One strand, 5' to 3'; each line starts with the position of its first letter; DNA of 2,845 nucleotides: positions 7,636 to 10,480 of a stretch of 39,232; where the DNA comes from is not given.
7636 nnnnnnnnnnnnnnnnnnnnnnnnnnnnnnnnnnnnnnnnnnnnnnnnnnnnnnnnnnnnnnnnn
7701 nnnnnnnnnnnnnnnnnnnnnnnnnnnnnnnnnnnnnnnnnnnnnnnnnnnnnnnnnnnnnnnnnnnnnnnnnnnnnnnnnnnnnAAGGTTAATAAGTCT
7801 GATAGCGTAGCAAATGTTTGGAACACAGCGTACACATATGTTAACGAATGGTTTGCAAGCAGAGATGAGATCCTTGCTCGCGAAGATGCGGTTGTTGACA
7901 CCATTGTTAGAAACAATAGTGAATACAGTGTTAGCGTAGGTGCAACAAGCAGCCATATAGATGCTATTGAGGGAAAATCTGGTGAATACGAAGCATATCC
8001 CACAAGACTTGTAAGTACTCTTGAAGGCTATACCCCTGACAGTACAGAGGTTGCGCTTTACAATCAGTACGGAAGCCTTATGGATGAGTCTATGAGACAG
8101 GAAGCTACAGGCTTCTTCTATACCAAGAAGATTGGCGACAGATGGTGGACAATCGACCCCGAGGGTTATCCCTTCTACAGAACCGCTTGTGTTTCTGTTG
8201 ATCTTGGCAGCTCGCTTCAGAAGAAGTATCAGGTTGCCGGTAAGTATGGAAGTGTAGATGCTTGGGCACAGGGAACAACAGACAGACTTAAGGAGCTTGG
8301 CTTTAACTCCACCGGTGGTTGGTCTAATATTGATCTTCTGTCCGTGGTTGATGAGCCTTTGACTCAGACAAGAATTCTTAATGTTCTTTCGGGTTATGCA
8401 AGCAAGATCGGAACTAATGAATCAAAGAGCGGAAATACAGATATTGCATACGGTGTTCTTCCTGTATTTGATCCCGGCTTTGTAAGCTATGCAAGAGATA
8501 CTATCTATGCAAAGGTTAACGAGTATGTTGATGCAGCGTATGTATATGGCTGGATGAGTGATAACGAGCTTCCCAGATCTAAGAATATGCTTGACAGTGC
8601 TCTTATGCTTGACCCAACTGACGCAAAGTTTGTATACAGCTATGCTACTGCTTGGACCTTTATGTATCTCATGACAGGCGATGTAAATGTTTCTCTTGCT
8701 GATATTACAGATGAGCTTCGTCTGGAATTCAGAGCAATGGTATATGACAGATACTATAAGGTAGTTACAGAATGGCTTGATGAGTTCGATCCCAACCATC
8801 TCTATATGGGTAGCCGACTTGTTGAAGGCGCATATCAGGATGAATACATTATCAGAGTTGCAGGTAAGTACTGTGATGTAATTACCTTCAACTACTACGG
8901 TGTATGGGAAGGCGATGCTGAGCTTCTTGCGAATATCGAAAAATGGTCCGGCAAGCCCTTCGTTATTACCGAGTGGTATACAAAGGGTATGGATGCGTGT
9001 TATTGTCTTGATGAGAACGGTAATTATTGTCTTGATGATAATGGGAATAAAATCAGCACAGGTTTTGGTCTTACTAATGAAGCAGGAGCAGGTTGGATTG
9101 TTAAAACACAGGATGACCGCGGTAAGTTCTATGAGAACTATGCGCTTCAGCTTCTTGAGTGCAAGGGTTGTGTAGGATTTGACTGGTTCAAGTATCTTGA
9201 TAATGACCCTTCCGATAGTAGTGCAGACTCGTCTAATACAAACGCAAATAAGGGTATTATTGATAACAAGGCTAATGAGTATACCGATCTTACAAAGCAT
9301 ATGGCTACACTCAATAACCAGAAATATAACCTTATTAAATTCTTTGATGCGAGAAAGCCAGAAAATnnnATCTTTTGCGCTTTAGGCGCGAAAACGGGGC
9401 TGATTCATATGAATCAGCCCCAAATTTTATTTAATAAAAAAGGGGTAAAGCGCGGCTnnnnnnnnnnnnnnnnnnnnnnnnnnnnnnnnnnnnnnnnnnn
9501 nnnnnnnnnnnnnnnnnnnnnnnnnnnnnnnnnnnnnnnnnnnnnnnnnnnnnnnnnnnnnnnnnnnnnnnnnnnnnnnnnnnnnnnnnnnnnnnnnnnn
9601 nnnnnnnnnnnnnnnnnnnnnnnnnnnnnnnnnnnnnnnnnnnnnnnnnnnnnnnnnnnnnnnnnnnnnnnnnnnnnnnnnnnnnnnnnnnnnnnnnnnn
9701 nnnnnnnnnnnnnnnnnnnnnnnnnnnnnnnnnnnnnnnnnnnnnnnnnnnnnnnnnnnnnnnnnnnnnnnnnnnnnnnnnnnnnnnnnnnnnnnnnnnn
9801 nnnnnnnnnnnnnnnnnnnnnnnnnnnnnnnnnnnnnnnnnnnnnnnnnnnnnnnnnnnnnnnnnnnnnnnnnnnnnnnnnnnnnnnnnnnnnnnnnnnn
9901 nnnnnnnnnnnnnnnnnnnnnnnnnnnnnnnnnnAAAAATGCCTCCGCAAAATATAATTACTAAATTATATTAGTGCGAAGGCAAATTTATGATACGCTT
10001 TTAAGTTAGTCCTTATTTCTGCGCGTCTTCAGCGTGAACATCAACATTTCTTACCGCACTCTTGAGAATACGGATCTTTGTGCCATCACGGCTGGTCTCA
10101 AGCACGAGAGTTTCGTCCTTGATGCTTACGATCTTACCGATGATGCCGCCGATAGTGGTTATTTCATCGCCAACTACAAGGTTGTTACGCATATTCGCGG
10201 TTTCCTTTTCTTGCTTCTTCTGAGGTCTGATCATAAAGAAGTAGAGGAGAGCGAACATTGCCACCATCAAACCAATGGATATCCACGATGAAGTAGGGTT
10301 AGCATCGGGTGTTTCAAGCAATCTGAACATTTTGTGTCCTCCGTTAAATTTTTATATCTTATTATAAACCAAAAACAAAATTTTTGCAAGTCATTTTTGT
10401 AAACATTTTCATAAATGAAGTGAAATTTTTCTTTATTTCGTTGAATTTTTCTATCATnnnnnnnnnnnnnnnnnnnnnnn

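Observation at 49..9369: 3,106-aa secreted LamG-array glycosidase-like protein with no recognisable anchoring module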

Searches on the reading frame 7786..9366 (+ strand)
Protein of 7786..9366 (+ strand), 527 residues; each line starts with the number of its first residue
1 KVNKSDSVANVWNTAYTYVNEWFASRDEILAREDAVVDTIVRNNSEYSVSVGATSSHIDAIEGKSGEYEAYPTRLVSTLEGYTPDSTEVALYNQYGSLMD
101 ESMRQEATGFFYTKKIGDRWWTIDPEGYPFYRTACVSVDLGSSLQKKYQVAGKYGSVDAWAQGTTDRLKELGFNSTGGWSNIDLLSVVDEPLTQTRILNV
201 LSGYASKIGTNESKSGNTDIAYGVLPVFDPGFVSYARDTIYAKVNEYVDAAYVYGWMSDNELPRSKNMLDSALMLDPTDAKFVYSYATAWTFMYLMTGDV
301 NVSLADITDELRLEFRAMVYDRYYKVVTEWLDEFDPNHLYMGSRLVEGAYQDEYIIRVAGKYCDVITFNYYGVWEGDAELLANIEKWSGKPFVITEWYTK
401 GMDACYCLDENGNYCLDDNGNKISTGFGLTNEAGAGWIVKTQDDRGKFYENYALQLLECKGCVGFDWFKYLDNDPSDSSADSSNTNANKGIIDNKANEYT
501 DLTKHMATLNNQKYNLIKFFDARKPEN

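Call 14: find_homologous_proteins(query=window:7786-9366:+, max_evalue=1e-10)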
Query window:7786-9366:+ (527 aa): 719 proteins with E <= 1e-10 among 5738 candidates; the best 120 are listed.
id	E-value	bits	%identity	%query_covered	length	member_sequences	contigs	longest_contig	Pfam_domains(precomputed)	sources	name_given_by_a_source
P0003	2.5e-185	635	56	98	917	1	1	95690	PF24517.3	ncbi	-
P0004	2.1e-184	632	57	98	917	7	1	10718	PF24517.3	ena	-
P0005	8.2e-184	630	57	96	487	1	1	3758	-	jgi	jgi:hypothetical protein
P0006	1.4e-183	630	56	98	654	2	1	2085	PF24517.3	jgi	jgi:hypothetical protein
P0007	1.4e-182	626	57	98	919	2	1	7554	PF24517.3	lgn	-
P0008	1.7e-182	626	57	98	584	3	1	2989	-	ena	-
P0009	9.6e-181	620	56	96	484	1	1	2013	-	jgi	jgi:hypothetical protein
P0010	1.2e-180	620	56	98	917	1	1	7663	PF24517.3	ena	-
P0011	1.3e-180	620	55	98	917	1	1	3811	PF24517.3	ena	-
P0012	1.1e-178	613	54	98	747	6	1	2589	PF24517.3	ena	-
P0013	2.9e-177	609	56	98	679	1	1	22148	PF24517.3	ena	-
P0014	4.4e-176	605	54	98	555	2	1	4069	-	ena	-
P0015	2.0e-175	603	55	98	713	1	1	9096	PF24517.3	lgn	-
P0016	2.1e-175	603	54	98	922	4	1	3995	PF24517.3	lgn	-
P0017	3.6e-175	602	55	98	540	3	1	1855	-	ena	-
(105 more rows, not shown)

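Call 41: find_encoding_contigs(protein=P0003, flank=10000, max_places=3)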
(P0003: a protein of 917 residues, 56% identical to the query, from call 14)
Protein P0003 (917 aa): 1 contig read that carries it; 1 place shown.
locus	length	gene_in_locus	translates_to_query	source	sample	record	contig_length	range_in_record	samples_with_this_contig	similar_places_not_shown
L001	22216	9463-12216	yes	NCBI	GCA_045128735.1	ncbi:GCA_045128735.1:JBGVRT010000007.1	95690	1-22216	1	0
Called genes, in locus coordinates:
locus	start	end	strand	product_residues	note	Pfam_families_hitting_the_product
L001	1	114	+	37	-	?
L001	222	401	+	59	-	PF20037:DUF6440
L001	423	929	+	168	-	PF00583:Acetyltransf_1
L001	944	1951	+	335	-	PF00248:Aldo_ket_red, PF13187:Fer4_9 (faint), PF13534:Fer4_17 (faint)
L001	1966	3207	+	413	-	PF00365:PFK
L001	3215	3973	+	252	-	PF00106:adh_short, PF13561:adh_short_C2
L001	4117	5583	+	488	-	-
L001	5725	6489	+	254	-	-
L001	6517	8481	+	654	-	PF00133:tRNA-synt_1, PF01406:tRNA-synt_1e (faint), PF09334:tRNA-synt_1g, PF00133:tRNA-synt_1, PF08264:Anticodon_1 (weak), PF19303:Anticodon_3, PF01588:tRNA_bind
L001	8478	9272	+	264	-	PF01026:TatD_DNase, PF04909:Amidohydro_2 (weak)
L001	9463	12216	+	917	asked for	PF24517:CBM96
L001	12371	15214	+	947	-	PF24517:CBM96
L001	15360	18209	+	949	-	PF24517:CBM96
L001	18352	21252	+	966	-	PF24517:CBM96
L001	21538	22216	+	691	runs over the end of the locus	PF00009:GTP_EFTU, PF03144:GTP_EFTU_D2 (weak), PF22042:EF-G_D2, PF14492:EFG_III, PF03764:EFG_IV, PF00679:EFG_C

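Call 58: search_solved_structures(query=A3, max_evalue=0.01, show_alignments=0)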
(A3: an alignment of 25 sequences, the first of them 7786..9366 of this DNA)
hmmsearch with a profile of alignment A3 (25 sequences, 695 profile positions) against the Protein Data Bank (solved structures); distinct sequences matched with E-value up to 0.01: 7.
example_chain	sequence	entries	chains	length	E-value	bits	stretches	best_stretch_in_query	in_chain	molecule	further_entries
5t3b_A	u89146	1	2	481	3.5e-100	339.5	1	241-693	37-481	Glycoside Hydrolase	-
4bq2_A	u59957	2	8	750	3.8e-45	157.6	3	490-686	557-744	B-AGARASE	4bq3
4bq4_A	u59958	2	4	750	3.3e-44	154.5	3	490-686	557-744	B-AGARASE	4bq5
6xj9_A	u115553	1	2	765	9.8e-37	129.8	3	510-686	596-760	Agarase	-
5z6p_A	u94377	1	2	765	8.1e-35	123.5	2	511-685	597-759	B-agarase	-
8wab_A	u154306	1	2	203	9.7e-20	73.7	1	23-202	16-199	DNRLRE domain-containing protein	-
7vbo_A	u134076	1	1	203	1.2e-17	66.8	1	26-189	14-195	Alginate lyase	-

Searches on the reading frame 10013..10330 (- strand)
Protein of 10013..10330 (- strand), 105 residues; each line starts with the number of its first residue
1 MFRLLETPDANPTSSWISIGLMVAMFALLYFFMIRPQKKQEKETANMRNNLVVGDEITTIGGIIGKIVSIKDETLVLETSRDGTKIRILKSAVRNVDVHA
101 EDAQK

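Call 78: search_protein_families(library=pfam, proteins=[window:10013-10330:-], max_evalue=0.00001)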
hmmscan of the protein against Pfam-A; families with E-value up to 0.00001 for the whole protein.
window:10013-10330:- (105 aa): 1 family
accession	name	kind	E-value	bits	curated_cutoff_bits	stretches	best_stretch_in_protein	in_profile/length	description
PF02699.20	YajC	-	1.2e-29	102.5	28.2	1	19-94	3-77/78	Preprotein translocase subunit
